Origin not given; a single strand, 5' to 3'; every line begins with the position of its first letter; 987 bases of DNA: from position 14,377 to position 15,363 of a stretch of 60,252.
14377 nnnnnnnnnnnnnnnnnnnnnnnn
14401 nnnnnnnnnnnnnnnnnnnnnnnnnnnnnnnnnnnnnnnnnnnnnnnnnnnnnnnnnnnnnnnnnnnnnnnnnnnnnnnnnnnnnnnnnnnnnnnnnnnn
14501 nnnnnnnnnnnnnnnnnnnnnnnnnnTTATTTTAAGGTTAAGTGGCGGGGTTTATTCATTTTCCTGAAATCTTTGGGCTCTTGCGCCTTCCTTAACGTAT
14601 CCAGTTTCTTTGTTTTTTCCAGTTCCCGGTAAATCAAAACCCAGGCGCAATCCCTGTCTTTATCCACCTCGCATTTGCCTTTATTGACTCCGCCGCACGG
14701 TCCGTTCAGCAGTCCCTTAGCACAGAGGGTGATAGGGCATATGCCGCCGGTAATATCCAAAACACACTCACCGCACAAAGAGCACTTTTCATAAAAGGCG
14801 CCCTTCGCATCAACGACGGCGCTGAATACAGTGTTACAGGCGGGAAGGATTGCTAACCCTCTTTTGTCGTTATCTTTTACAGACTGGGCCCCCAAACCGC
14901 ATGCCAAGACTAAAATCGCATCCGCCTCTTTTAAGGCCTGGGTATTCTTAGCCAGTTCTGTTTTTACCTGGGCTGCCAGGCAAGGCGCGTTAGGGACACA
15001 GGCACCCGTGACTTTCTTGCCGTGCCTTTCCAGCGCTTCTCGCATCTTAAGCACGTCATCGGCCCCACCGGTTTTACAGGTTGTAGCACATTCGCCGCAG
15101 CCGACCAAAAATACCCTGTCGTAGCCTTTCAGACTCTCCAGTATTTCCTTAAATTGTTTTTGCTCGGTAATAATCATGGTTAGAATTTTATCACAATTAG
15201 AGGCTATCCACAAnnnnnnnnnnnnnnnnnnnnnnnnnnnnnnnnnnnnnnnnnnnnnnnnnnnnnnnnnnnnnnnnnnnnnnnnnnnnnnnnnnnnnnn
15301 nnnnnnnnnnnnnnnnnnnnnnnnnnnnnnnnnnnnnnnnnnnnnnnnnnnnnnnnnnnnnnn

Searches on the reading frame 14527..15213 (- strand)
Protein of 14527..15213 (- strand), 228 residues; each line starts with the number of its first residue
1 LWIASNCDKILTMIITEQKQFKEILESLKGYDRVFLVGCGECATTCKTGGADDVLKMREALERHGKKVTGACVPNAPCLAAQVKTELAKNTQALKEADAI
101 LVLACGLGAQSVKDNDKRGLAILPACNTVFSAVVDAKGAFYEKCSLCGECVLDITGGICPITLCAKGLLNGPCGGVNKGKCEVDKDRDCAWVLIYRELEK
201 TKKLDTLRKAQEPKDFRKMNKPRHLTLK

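Call 43: search_protein_families(library=pfam, proteins=[window:14527-15213:-], max_evalue=0.00001)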
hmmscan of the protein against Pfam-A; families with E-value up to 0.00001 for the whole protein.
window:14527-15213:- (228 aa): 1 family
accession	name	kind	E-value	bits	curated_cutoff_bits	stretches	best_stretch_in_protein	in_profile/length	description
PF12225.13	DUF5981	-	2.1e-34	117.5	23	1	124-216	2-94/95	Methylene-tetrahydrofolate reductase C terminal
